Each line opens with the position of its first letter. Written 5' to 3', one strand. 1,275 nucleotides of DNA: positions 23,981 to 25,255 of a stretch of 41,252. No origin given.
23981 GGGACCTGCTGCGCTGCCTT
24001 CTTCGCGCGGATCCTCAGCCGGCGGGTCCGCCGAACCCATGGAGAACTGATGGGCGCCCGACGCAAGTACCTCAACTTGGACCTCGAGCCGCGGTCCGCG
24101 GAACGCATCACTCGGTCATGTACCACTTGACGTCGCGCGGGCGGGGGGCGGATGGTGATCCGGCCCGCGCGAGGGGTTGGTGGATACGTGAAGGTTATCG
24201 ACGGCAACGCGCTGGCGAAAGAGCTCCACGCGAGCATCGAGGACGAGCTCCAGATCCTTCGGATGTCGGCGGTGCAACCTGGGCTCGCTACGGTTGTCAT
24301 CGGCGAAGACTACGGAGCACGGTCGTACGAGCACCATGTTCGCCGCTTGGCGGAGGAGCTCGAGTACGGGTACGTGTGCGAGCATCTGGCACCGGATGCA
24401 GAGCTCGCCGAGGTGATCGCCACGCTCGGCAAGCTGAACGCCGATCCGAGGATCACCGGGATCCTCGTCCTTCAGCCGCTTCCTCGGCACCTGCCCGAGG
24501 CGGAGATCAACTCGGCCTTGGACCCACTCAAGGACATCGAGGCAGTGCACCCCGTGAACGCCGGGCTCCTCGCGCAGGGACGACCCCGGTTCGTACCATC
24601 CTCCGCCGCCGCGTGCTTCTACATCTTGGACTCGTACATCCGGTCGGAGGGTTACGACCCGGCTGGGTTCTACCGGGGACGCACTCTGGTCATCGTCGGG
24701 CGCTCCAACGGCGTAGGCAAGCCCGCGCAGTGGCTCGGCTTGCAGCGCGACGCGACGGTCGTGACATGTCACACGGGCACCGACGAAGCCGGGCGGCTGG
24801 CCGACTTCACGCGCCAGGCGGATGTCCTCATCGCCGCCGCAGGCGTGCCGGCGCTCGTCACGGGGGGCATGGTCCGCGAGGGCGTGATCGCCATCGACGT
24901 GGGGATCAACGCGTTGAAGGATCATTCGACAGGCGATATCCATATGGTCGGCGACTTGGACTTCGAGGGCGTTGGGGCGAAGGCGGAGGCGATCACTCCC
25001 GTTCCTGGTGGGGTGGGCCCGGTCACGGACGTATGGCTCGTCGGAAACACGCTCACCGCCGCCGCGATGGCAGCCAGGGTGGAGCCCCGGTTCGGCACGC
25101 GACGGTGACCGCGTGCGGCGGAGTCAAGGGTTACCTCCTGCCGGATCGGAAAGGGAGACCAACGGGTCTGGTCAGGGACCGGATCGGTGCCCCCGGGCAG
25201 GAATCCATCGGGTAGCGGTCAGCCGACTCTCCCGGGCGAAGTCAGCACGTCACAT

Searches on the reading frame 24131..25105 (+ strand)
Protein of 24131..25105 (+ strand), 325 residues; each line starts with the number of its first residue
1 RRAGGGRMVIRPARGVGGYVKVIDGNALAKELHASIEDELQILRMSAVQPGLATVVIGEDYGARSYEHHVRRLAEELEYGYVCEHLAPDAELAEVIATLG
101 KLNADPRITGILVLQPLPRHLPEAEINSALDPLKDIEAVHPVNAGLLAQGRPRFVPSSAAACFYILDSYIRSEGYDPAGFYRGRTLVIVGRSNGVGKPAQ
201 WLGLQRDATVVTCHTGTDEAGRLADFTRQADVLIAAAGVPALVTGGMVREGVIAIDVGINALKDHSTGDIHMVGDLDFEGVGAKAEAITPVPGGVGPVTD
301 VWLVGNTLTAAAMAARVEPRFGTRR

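Call 74: search_protein_families(library=pfam, proteins=[window:24131-25105:+], max_evalue=0.0001)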
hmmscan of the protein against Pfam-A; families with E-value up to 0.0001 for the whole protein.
window:24131-25105:+ (325 aa): 2 families
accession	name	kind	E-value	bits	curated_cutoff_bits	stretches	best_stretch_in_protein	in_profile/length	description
PF02882.25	THF_DHG_CYH_C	-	8.3e-44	149.2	27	1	140-312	1-157/160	Tetrahydrofolate dehydrogenase/cyclohydrolase, NAD(P)-binding domain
PF00763.28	THF_DHG_CYH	-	7.1e-23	81.5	32.8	1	23-137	1-115/115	Tetrahydrofolate dehydrogenase/cyclohydrolase, catalytic domain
